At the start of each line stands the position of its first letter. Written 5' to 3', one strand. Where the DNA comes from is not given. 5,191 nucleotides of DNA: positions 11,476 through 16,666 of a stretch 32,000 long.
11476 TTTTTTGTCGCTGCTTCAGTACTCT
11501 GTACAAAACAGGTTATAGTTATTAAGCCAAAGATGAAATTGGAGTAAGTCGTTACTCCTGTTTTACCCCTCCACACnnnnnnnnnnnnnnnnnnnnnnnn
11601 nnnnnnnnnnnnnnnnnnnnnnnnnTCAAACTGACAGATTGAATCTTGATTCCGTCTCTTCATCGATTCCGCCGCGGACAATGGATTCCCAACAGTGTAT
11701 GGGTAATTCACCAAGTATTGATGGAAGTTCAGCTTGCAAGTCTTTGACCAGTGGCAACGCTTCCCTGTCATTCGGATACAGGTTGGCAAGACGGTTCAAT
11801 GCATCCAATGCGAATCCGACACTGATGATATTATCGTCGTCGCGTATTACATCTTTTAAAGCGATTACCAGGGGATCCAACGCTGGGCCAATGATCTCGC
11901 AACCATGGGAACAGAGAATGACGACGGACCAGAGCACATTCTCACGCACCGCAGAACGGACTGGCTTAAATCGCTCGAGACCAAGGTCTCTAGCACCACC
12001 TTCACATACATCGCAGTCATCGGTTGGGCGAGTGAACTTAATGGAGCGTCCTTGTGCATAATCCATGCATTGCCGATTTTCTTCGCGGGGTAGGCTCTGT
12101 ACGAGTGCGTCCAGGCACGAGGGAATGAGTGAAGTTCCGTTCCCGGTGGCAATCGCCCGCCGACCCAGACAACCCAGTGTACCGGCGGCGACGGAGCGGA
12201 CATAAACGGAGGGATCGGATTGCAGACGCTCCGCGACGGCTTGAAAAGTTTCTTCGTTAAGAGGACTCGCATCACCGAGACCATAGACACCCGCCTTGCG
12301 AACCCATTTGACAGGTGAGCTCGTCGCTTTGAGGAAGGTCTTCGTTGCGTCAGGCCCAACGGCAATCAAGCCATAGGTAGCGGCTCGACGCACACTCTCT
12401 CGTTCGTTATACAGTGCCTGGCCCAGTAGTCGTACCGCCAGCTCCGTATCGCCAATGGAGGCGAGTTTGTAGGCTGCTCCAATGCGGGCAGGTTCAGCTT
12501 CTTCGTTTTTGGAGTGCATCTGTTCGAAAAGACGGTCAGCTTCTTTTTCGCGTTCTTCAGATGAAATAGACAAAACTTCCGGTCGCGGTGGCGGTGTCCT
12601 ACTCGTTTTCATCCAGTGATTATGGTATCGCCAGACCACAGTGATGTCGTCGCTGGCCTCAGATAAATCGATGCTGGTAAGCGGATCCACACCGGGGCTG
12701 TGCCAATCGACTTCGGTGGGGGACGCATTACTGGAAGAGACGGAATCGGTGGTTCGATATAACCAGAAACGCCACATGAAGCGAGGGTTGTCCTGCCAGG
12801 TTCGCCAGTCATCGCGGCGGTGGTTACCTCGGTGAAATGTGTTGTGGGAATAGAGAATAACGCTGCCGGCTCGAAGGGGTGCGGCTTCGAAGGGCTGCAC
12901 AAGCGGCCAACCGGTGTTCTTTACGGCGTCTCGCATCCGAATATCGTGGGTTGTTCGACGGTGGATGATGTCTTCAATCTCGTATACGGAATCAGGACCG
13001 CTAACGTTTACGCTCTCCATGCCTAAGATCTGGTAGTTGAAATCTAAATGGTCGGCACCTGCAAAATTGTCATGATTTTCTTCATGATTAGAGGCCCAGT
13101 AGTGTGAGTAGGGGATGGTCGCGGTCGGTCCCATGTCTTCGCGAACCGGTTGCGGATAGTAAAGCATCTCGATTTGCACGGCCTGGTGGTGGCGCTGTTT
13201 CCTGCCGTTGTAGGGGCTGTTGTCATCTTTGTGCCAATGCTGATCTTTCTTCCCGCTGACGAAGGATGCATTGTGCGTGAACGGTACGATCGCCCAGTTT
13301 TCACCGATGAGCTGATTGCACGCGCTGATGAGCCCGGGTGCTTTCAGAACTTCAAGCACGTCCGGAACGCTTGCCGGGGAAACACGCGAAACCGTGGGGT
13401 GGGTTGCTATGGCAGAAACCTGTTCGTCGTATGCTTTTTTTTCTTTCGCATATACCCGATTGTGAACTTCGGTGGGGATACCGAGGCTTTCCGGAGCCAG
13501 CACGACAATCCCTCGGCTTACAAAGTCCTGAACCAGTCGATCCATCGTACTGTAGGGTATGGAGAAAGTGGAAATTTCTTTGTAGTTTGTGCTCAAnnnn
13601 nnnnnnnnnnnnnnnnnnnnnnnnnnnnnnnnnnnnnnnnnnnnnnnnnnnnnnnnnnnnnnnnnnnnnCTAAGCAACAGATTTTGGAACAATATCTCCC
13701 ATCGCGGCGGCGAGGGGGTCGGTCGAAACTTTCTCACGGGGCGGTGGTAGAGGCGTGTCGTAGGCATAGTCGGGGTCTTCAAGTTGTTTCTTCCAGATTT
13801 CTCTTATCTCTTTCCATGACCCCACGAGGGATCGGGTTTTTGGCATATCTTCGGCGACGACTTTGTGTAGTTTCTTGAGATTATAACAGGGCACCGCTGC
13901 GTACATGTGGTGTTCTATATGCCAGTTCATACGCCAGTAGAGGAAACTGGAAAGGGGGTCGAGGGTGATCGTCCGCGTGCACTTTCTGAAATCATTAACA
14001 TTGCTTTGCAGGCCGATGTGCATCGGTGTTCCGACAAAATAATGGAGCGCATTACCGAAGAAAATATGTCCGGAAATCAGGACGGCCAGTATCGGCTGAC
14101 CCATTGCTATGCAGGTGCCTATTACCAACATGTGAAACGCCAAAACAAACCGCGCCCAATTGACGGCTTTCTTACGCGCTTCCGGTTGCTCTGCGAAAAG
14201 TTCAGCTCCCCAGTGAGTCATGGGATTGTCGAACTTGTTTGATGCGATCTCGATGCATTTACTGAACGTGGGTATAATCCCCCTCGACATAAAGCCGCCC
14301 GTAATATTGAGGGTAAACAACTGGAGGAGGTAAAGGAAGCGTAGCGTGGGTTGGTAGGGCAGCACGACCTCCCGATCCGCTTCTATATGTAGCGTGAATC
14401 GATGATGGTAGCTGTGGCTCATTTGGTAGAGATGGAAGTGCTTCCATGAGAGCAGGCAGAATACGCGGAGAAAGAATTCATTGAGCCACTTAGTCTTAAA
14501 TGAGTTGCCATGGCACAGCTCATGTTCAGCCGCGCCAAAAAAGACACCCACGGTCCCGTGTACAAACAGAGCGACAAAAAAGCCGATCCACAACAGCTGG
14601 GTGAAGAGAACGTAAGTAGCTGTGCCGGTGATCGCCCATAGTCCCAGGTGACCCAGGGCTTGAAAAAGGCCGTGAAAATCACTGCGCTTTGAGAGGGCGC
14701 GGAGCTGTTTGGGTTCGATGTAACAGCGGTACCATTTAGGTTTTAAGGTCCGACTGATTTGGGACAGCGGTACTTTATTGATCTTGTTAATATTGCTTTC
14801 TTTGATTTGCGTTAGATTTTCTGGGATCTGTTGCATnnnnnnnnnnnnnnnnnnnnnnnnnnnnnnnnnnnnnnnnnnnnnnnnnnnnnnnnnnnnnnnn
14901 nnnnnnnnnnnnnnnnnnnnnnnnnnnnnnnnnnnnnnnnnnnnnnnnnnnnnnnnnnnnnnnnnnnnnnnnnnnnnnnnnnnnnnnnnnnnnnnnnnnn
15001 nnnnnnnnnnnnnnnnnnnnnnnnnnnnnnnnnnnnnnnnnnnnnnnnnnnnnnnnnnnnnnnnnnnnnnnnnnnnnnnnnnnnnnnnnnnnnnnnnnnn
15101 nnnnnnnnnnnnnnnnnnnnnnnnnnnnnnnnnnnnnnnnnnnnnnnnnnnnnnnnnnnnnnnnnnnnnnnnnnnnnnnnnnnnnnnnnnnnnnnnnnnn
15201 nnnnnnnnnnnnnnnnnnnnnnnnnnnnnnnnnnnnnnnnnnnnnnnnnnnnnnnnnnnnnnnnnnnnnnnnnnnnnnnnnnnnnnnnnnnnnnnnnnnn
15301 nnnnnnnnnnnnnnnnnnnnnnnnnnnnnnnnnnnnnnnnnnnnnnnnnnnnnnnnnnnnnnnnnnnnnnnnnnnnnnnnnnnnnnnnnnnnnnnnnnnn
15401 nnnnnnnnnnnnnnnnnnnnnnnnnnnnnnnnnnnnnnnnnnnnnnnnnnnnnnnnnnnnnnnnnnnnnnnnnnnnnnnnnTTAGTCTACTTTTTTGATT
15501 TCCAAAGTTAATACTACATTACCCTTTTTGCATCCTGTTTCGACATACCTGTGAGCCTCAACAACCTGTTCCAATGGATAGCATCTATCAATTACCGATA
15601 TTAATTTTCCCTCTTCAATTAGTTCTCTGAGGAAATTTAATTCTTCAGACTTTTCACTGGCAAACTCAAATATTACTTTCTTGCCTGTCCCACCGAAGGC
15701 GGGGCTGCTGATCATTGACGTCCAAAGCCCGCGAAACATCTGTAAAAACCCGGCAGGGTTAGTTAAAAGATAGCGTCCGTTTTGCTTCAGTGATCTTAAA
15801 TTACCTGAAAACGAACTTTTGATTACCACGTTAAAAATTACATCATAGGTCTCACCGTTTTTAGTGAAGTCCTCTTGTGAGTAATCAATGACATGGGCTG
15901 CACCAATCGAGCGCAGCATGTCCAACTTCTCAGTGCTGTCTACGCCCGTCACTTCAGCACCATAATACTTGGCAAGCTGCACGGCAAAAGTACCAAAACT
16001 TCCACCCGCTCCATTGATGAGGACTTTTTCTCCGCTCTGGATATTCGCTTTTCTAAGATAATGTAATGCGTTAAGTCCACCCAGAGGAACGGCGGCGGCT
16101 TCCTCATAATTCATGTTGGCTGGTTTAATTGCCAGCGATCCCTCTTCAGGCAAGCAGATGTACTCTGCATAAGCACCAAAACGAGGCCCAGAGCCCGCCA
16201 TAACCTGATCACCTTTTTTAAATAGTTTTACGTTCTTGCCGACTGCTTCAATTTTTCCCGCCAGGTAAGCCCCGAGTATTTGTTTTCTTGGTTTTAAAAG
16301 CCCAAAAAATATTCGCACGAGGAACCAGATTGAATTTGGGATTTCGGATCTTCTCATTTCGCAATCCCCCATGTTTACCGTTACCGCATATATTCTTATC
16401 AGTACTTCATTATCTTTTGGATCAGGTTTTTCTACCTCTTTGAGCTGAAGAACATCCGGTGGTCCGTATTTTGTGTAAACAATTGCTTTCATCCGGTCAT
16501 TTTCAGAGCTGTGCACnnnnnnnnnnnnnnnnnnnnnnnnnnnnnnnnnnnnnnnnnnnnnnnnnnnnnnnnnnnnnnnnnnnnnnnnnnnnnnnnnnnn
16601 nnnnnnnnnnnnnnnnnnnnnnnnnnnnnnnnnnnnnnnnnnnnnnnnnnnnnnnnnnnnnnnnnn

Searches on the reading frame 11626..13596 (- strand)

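Call 8: search_protein_families(library=pfam, proteins=[window:11626-13596:-])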
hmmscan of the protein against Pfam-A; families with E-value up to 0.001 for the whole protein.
window:11626-13596:- (656 aa): 3 families
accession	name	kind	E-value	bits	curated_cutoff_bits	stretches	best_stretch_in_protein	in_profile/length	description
PF13646.12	HEAT_2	-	4.4e-08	33.7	27.7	1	390-474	3-87/88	HEAT repeats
PF05721.19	PhyH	-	4.6e-06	27.5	22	1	105-258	91-203/213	Phytanoyl-CoA dioxygenase (PhyH)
PF02985.28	HEAT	-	1.3e-05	25.5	23.5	0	454-478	5-28/31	HEAT repeat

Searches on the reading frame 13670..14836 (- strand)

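Call 9: search_protein_families(library=pfam, proteins=[window:13670-14836:-])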
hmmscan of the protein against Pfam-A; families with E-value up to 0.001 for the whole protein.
window:13670-14836:- (388 aa): 1 family
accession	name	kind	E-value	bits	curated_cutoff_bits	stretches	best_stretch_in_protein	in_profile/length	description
PF00487.30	FA_desaturase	-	6e-24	85.6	29.7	1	83-335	3-246/253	Fatty acid desaturase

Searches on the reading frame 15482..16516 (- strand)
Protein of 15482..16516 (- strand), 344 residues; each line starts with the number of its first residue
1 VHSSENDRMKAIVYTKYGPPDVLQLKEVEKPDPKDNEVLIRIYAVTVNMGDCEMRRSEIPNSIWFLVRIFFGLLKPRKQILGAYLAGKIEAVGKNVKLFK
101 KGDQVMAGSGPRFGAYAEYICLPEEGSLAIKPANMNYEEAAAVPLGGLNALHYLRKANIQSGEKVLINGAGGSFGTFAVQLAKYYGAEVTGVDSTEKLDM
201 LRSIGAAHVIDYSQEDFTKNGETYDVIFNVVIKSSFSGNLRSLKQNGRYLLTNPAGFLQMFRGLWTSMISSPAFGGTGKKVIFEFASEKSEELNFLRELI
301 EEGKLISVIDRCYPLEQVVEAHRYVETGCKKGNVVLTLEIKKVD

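Call 9: search_protein_families(library=pfam, proteins=[window:15482-16516:-])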
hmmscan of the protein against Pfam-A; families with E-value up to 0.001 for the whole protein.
window:15482-16516:- (344 aa): 3 families
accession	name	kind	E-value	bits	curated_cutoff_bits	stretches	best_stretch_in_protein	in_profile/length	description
PF13602.12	ADH_zinc_N_2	-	1.3e-23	84.8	27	1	204-336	1-134/134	Zinc-binding dehydrogenase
PF00107.32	ADH_zinc_N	-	2.1e-13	50.8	31.8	1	175-250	3-86/129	Zinc-binding dehydrogenase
PF08240.17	ADH_N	-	5e-12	46.4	23.5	1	35-128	2-100/104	Alcohol dehydrogenase GroES-like domain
